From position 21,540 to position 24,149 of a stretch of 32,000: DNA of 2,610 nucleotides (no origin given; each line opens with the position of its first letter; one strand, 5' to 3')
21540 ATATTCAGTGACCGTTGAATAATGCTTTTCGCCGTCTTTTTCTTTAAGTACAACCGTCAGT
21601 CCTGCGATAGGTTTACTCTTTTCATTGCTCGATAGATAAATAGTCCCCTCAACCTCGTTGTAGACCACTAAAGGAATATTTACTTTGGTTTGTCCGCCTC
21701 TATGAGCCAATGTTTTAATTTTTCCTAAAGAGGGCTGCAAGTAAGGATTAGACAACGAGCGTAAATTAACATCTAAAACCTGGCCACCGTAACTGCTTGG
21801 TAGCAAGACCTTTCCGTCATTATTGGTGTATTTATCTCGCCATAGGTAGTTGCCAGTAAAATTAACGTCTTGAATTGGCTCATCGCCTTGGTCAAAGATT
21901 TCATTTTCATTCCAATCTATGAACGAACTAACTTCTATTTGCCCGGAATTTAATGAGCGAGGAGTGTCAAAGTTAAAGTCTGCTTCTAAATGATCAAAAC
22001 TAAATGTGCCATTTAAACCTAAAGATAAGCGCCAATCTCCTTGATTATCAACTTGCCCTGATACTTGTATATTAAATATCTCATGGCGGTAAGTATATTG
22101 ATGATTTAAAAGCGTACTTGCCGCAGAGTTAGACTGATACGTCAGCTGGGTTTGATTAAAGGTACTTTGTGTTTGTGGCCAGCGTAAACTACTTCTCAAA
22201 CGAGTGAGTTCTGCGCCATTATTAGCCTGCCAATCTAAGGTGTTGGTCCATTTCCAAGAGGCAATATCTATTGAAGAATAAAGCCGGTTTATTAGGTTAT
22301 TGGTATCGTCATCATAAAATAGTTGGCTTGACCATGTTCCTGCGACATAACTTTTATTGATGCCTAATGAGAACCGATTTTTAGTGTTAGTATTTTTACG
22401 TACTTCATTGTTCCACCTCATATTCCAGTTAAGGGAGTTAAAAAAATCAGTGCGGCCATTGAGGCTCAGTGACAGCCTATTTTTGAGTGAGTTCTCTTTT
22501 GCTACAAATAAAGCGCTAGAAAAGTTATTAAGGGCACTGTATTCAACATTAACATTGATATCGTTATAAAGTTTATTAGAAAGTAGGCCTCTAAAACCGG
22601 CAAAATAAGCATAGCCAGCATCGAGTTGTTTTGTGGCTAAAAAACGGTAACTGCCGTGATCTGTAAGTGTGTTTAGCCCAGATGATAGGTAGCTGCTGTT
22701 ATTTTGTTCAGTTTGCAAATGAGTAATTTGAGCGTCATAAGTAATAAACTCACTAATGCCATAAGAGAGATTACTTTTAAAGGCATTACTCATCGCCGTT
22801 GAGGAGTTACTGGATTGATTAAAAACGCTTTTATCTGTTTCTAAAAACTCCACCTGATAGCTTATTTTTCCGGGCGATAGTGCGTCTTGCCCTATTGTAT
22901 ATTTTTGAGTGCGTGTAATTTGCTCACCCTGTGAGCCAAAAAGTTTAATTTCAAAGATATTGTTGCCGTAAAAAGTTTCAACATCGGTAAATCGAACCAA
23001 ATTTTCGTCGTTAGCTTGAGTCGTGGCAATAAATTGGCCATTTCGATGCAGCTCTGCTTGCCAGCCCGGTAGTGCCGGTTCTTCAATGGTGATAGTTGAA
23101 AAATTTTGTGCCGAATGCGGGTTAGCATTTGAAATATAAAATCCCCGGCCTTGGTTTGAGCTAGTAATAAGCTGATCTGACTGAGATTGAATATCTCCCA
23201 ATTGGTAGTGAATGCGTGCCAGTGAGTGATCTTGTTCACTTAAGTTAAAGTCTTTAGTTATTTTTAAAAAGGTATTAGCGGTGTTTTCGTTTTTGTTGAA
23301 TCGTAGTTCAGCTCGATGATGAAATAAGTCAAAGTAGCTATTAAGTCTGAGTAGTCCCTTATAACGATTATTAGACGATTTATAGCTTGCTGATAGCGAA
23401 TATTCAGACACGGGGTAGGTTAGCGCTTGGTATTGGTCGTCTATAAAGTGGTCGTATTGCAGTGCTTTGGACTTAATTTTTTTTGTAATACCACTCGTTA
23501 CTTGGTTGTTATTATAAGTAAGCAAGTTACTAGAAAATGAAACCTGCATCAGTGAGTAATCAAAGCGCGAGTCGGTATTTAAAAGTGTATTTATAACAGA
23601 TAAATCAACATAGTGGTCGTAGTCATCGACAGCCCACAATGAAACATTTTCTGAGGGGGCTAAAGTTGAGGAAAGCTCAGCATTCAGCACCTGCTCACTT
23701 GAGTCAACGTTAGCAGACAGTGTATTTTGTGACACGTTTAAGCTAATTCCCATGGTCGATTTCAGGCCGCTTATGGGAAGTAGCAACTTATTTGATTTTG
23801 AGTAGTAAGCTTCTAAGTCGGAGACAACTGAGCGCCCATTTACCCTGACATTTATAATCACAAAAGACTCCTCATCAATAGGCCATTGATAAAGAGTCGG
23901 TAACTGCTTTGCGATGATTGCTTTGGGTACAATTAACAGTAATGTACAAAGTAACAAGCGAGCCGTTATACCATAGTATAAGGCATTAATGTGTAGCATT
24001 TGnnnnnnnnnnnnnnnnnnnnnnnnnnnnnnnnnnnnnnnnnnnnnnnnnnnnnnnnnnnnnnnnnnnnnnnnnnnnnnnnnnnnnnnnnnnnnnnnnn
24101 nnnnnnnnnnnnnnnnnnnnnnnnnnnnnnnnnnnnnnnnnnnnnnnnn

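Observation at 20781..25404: Non-canonical chaperone-usher-like operon whose usher candidate carries peptidoglycan-binding SPOR repeats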

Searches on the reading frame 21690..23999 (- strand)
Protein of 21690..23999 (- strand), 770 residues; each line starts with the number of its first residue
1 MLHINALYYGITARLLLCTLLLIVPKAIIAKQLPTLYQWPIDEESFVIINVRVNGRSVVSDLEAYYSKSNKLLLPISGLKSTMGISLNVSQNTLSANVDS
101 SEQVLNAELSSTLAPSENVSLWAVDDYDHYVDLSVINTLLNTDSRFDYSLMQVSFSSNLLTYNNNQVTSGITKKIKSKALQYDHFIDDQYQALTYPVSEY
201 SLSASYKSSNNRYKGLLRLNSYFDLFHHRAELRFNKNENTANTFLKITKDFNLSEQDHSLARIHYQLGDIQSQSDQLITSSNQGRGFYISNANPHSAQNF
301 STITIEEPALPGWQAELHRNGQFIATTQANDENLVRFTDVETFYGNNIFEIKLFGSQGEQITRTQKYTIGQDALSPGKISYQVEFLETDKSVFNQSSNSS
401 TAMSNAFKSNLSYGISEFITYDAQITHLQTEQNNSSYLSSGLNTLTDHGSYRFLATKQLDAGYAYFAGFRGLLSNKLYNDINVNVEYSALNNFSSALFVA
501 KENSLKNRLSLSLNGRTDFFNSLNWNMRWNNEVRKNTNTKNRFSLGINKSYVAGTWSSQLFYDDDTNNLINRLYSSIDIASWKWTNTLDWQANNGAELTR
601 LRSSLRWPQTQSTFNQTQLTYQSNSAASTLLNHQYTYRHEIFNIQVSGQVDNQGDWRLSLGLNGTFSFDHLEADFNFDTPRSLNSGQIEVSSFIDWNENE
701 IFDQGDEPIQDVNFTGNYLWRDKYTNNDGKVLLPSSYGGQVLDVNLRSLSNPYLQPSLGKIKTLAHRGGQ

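Call 42: find_related_loci(query=A4, collection=genome_contigs, flank=4000)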
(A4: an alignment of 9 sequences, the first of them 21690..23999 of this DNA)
Query A4 (770 aa) in genome_contigs; peptide patterns used: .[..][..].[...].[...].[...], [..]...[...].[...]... (x = any residue, [..] = any of these).
600 stretches matched a pattern (row limit reached: there are more); 535 encode a relative of the query (tblastn E <= 1e-3); the best 80 are kept; 79 distinct loci.
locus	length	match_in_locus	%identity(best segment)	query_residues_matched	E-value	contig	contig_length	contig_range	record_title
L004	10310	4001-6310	98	1-770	0e+0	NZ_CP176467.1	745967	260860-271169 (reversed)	Pseudoalteromonas sp. RW-H-Ap-1 chromosome 2, complete sequence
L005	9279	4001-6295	68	1-770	0e+0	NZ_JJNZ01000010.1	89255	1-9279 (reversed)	Pseudoalteromonas fuliginea strain KMM 216 contig0010, whole genome shotgun sequence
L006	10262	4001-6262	69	16-770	0e+0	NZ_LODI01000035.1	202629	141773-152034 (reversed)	Pseudoalteromonas sp. H71 scaffold_4.5, whole genome shotgun sequence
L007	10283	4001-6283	51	4-769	0e+0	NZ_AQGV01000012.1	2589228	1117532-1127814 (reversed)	Pseudoalteromonas aurantia 208 contig010_2, whole genome shotgun sequence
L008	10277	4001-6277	49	7-769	0e+0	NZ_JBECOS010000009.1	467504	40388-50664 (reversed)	Pseudoalteromonas sp. BZB3 contigB_3, whole genome shotgun sequence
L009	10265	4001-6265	47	14-769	0e+0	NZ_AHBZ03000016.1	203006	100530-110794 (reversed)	Pseudoalteromonas citrea strain DSM 8771 contig016, whole genome shotgun sequence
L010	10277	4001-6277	49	7-769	0e+0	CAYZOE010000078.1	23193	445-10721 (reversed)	MAG TPA_asm: uncultured Pseudoalteromonas sp. isolate binchicken_co46_600 genome assembly, contig: NODE_4013_length_2319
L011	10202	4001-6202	50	35-769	0e+0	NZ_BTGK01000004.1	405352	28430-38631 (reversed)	Pseudoalteromonas sp. MTN2-4 Contig04, whole genome shotgun sequence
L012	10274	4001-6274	47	12-769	0e+0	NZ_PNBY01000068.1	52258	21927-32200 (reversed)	Pseudoalteromonas aurantia strain S3788 S3788_S40_L001_R1_001__paired__contig_68, whole genome shotgun sequence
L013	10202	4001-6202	47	36-770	0e+0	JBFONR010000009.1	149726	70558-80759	Colwelliaceae bacterium MEBiC 14330 NODE_9_length_149726_cov_9.044858_pilon, whole genome shotgun sequence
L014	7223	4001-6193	45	36-769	0e+0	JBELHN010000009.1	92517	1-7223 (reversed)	MAG: Colwellia sp. isolate REMEI102_ass_metaspades_bin.20 NODE_245_length_92517_cov_14.236346, whole genome shotgun sequ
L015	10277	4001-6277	48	7-769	0e+0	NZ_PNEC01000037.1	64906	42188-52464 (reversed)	Pseudoalteromonas phenolica strain S1093 S1093_S13_L001_R1_001__paired__contig_37, whole genome shotgun sequence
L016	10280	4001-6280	38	11-769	3e-172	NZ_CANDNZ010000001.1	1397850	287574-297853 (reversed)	Thalassomonas sp. RHCl1 NODE_1_length_1397850_cov_99.1625, whole genome shotgun sequence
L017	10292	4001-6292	31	5-770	1e-118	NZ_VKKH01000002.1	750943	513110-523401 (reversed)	Aliiglaciecola sp. M165 scaffold2, whole genome shotgun sequence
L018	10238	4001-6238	31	43-769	6e-113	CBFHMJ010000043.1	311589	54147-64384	MAG: Alteromonadaceae bacterium isolate AGTU_45_bin_24_orig genome assembly, contig: AGTU_45_bin_24_orig_AGTU_45_c_00000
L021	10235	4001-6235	25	14-734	4e-44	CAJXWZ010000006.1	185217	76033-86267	MAG TPA_asm: uncultured Colwellia sp. isolate SRR3580189_bin.45_MetaBAT_v2.12.1_MAG genome assembly, contig: NODE_88_len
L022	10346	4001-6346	23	11-768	2e-47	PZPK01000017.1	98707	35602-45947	MAG: Oleiphilus sp. isolate bin156 scaffold_264, whole genome shotgun sequence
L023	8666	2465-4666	23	43-755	7e-34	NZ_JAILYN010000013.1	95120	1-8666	Marinobacterium arenosum strain CAU 1594 contig13, whole genome shotgun sequence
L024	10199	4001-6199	22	47-757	4e-31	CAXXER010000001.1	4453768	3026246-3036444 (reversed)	MAG: uncultured Desulfobacter sp. isolate eeee0e93-5446-4477-9f5f-6eee70e6e39d genome assembly, contig: contig_1, whole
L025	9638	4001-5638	23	231-769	1e-29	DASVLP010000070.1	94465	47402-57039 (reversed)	MAG TPA_asm: Sphingomonadaceae bacterium isolate SMAG_U3076 k141_416129, whole genome shotgun sequence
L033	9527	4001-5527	23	264-768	3e-26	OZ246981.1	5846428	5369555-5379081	MAG: Woeseiaceae bacterium isolate 5a46694a-b1d3-4e4a-b91f-6d53a03b0b9f genome assembly, chromosome: 1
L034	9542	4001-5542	23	260-768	4e-26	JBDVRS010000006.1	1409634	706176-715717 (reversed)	MAG: Marinomonas sp. isolate LC.122.F.D4_220_49 LC_122_F_D4_220_49_000000000006, whole genome shotgun sequence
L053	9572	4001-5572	25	217-768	2e-24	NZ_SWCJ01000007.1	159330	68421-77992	Ferrimonas aestuarii strain IMCC35002 NODE_7_length_159330_cov_114.359773, whole genome shotgun sequence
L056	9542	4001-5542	23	264-768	8e-24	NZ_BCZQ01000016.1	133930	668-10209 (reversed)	Sphingopyxis terrae subsp. terrae NBRC 15098, whole genome shotgun sequence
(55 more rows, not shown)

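Call 47: search_protein_families(library=pfam, proteins=[L017:3986-7249:+, L021:3989-7624:+, L022:3986-6679:+, L023:2375-5782:+, L024:3683-7630:+, L025:3290-5995:+, L033:3056-5839:+, L034:3104-6118:+, L053:3383-5869:+], max_evalue=0.01)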
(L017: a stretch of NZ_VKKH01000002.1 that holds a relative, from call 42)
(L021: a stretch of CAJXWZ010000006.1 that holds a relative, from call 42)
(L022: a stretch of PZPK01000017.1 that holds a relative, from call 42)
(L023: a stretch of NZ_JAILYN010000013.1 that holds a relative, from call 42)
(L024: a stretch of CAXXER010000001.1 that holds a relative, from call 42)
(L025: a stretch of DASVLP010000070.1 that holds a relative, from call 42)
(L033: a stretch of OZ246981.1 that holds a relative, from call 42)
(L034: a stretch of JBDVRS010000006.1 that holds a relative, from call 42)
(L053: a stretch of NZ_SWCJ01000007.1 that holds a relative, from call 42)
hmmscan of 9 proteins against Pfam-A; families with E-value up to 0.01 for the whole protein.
L017:3986-7249:+ (1087 aa): 4 families
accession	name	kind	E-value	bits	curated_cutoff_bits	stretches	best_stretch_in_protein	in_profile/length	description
PF05036.18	SPOR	-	1.1e-09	38.9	21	1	900-971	3-75/76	SPOR domain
PF13620.12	CarboxypepD_reg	-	9.9e-06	26.3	32.3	1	789-840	6-57/82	Carboxypeptidase regulatory-like domain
PF17210.9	SdrD_B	-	2.4e-05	24.9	29.7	1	793-839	20-66/112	SdrD B-like domain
PF17802.7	SpaA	-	0.0044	17.6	23.1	0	798-844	17-68/91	Prealbumin-like fold domain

L021:3989-7624:+ (1211 aa): 3 families
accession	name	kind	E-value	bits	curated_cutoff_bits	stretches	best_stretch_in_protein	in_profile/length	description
PF05036.18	SPOR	-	1.8e-09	38.2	21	1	1048-1112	3-65/76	SPOR domain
PF17210.9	SdrD_B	-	7.4e-07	29.8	29.7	1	811-855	23-67/112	SdrD B-like domain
PF13620.12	CarboxypepD_reg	-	0.0011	19.7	32.3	0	809-860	11-62/82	Carboxypeptidase regulatory-like domain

L022:3986-6679:+ (897 aa): 3 families
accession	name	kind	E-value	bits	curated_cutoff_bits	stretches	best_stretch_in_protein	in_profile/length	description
PF17210.9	SdrD_B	-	7.9e-09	36.1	29.7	1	813-857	20-64/112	SdrD B-like domain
PF13620.12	CarboxypepD_reg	-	6.1e-06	26.9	32.3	1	809-860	6-57/82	Carboxypeptidase regulatory-like domain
PF11974.14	bMG3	-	0.00032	21.1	34.9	1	814-850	25-61/103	Bacterial alpha-2-macroglobulin MG3 domain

L023:2375-5782:+ (1135 aa): 4 families
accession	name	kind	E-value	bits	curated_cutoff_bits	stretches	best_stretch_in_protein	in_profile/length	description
PF05036.18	SPOR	-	3.8e-16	59.6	21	2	919-992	2-75/76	SPOR domain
PF17210.9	SdrD_B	-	2.2e-07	31.5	29.7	1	803-848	20-65/112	SdrD B-like domain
PF13620.12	CarboxypepD_reg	-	3.9e-06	27.6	32.3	1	806-866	13-76/82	Carboxypeptidase regulatory-like domain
PF17802.7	SpaA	-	0.009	16.6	23.1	0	800-846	9-57/91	Prealbumin-like fold domain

L024:3683-7630:+ (1315 aa): 4 families
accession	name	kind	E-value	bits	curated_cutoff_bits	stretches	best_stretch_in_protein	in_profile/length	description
PF05036.18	SPOR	-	4.7e-15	56.1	21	2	1239-1304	10-69/76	SPOR domain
PF17210.9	SdrD_B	-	8.2e-10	39.3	29.7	1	881-922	24-65/112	SdrD B-like domain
PF13620.12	CarboxypepD_reg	-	3.5e-09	37.3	32.3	0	879-921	12-54/82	Carboxypeptidase regulatory-like domain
PF17802.7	SpaA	-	0.00051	20.6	23.1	0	877-920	12-57/91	Prealbumin-like fold domain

L025:3290-5995:+ (901 aa): 4 families
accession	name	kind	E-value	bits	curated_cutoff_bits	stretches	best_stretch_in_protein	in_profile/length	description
PF13620.12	CarboxypepD_reg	-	6.6e-10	39.6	32.3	1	798-854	2-58/82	Carboxypeptidase regulatory-like domain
PF17210.9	SdrD_B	-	1.1e-09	38.9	29.7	1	811-859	25-73/112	SdrD B-like domain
PF17802.7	SpaA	-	0.0014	19.1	23.1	0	811-849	17-57/91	Prealbumin-like fold domain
PF11974.14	bMG3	-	0.003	17.9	34.9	0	806-841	24-59/103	Bacterial alpha-2-macroglobulin MG3 domain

L033:3056-5839:+ (927 aa): 2 families
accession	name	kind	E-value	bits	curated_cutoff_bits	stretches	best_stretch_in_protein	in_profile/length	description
PF17210.9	SdrD_B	-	1e-08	35.8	29.7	1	853-895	23-65/112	SdrD B-like domain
PF13620.12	CarboxypepD_reg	-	8.5e-07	29.7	32.3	1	854-912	14-71/82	Carboxypeptidase regulatory-like domain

L034:3104-6118:+ (1004 aa): 1 family
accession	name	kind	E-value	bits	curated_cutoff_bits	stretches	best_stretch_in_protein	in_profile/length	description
PF13620.12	CarboxypepD_reg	-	3.2e-05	24.6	32.3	1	830-886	4-60/82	Carboxypeptidase regulatory-like domain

L053:3383-5869:+ (828 aa): 2 families
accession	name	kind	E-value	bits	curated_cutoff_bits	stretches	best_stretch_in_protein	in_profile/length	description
PF17210.9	SdrD_B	-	1.1e-05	26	29.7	0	653-697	8-56/112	SdrD B-like domain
PF13620.12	CarboxypepD_reg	-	0.00018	22.2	32.3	0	759-807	12-59/82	Carboxypeptidase regulatory-like domain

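Call 52: search_protein_families(library=pfam, proteins=[L056:1520-2065:+, L056:2195-3118:+, L056:3152-5944:+, L056:5919-7469:+, L024:1887-2357:+, L024:2370-3575:+], max_evalue=0.1)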
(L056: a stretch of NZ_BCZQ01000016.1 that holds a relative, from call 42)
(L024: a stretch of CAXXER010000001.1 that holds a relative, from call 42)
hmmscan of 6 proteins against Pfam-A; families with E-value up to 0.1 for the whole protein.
L056:1520-2065:+ (181 aa): 2 families
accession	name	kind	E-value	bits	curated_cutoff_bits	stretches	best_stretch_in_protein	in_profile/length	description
PF14352.11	DUF4402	-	2.6e-24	86.7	25.2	1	58-180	1-129/129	Domain of unknown function (DUF4402)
PF19232.4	DUF5885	-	0.054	13.4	33.2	1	46-103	18-76/265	Family of unknown function (DUF5885)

L056:2195-3118:+ (307 aa): 2 families
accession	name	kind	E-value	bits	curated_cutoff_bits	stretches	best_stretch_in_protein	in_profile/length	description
PF06280.18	fn3_5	-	7.9e-05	23.8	27.6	1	76-153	12-86/112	Fn3-like domain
PF22680.2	Glyco_hydro_123_N_2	-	0.065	13.5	27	1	99-160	77-138/142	Glycoside hydrolase 123 N-terminal domain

L056:3152-5944:+ (930 aa): 3 families
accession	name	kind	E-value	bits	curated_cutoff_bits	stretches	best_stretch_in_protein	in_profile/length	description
PF17210.9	SdrD_B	-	1.7e-10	41.6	29.7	2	820-867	20-67/112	SdrD B-like domain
PF13620.12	CarboxypepD_reg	-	6.7e-07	30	32.3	1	812-866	2-56/82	Carboxypeptidase regulatory-like domain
PF17802.7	SpaA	-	0.0068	17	23.1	1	819-867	11-61/91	Prealbumin-like fold domain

L056:5919-7469:+ (516 aa): 0 families

L024:1887-2357:+ (156 aa): 0 families

L024:2370-3575:+ (401 aa): 12 families
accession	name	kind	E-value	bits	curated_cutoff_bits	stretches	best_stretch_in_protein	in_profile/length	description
PF01817.26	CM_2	-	3.9e-21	75.5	27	1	36-114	1-79/80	Chorismate mutase type II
PF02153.23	PDH_N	-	1.2e-11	44.8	26.5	1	166-235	41-119/154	Prephenate dehydrogenase, nucleotide-binding domain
PF20463.3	PDH_C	-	5.9e-11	43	22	1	270-373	1-101/102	Prephenate dehydrogenase, dimerization domain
PF02737.24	3HCDH_N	-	0.00029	21.3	22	1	129-160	2-32/180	3-hydroxyacyl-CoA dehydrogenase, NAD binding domain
PF01370.27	Epimerase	-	0.0034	17.3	20.9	1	129-163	1-35/240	NAD dependent epimerase/dehydratase family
PF16363.11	GDP_Man_Dehyd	-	0.0052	16.7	27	1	130-160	1-31/332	GDP-mannose 4,6 dehydratase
PF03807.23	F420_oxidored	-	0.007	17.4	21.6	0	129-175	2-48/94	NADP oxidoreductase coenzyme F420-dependent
PF05368.20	NmrA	-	0.0073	16.4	27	1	128-159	4-35/298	NmrA-like family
PF10087.14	DUF2325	-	0.019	15.6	33.6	0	128-175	1-51/94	Uncharacterized protein conserved in bacteria (DUF2325)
PF01544.23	CorA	-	0.029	14.1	27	0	21-121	115-213/292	CorA-like Mg2+ transporter protein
PF23204.1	KIF21A_2nd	-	0.045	14.5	27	0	20-54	5-39/90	KIF21A-like domain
PF03446.21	NAD_binding_2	-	0.064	13.7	21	0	134-205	6-94/161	NAD binding domain of 6-phosphogluconate dehydrogenase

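Call 53: search_protein_representatives(alignment_id=A4)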
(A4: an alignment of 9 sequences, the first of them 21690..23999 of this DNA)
Query: 9 sequences, 762 profile positions. Proteins with E-value up to 0.001 (for the whole library): 2611; up to 1e-10: 2008; up to 1e-30: 793. The best 150 are listed.
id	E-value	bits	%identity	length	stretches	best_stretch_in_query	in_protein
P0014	0.0e+00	1104.1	-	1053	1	28-762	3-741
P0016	0.0e+00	1095.0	-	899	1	3-762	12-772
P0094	0.0e+00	1084.9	-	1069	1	8-762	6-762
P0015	0.0e+00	1059.6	-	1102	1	4-762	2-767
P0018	1.3e-291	985.9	-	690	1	12-686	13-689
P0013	7.1e-286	967.0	-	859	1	27-761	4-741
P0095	5.0e-245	831.9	-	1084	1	12-762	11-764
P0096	8.7e-205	698.8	-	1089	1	12-762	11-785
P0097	2.8e-198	677.3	-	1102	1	21-761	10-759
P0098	3.6e-198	677.0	-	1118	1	26-762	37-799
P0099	4.8e-196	669.9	-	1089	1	18-760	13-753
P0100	5.1e-196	669.8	-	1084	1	24-761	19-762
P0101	2.5e-195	667.5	-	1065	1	10-762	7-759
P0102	6.5e-174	596.7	-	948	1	11-761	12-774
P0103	3.3e-164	564.6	-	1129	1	12-762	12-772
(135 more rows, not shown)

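Call 61: search_protein_families(library=pfam, alignment_id=A5, max_evalue=0.001)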
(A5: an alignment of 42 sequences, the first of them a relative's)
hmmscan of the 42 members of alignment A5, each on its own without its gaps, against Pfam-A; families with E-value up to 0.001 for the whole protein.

A. member 1, P0094 (1069 aa): 3 families
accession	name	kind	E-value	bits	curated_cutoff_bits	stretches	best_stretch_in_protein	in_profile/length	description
PF05036.18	SPOR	-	2.9e-07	31.1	21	1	881-940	3-63/76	SPOR domain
PF17210.9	SdrD_B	-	8.4e-07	29.6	29.7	1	785-832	19-66/112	SdrD B-like domain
PF13620.12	CarboxypepD_reg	-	1.3e-05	25.9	32.3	1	784-836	8-60/82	Carboxypeptidase regulatory-like domain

B. families by the number of members that match (of 42 scanned): 7 families
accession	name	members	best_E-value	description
PF17210.9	SdrD_B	35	9e-13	SdrD B-like domain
PF13620.12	CarboxypepD_reg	34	6e-13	Carboxypeptidase regulatory-like domain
PF05036.18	SPOR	24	6.3e-22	SPOR domain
PF17802.7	SpaA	11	1e-07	Prealbumin-like fold domain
PF13715.12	CarbopepD_reg_2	6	1.3e-05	CarboxypepD_reg-like domain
PF07833.16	Cu_amine_oxidN1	5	3.8e-09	Copper amine oxidase N-terminal domain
PF11974.14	bMG3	2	0.00035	Bacterial alpha-2-macroglobulin MG3 domain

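Call 63: search_solved_structures(query=A5, max_evalue=10, show_alignments=0)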
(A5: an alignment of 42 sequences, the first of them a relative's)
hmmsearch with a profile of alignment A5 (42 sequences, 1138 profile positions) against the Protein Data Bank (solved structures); distinct sequences matched with E-value up to 10: 19.
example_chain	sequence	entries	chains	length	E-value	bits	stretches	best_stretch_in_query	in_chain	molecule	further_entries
2lfv_A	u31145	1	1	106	1.1e-10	43.7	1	1052-1136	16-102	Protein damX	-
10ps_A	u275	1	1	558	5.4e-09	38.2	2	799-846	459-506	Serine-aspartate repeat-containing protein D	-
1x60_A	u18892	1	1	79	7.3e-05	24.5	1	955-1026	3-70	Sporulation-specific N-acetylmuramoyl-L-alanine amidase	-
4wi0_B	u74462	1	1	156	0.00015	23.4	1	819-857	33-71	Cellulosomal scaffoldin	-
1uta_A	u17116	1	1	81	0.00016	23.4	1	956-1023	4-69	CELL DIVISION PROTEIN FTSN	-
3irp_X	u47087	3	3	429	0.00017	23.3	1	792-844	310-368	Uro-adherence factor A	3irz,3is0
3is1_X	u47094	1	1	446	0.00018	23.2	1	792-844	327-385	Uro-adherence factor A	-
9c7v_B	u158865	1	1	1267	0.00019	23.1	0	822-854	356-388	BOS complex subunit NOMO2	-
4u3s_B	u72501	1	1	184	0.00023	22.8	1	819-856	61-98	Cellulosomal scaffoldin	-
6ztg_A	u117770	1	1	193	0.16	13.4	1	939-1017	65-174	Cell division protein DedD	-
2pcd_M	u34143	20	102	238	0.92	10.9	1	825-841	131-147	PROTOCATECHUATE 3,4-DIOXYGENASE (BETA CHAIN) | PROTOCATECHUATE 3,4-DIOXYGENASE | Protocatechuate 3,4-dioxygenase beta chain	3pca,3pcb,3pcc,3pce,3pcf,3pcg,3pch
1ykm_B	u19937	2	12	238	0.93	10.9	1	825-841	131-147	Protocatechuate 3,4-dioxygenase beta chain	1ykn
1yko_B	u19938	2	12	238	0.93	10.9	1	825-841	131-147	Protocatechuate 3,4-dioxygenase beta chain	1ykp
1ykk_B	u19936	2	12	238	0.93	10.9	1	825-841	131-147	Protocatechuate 3,4-dioxygenase beta chain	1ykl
3mi1_M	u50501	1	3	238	0.98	10.8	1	825-841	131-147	Protocatechuate 3,4-dioxygenase beta chain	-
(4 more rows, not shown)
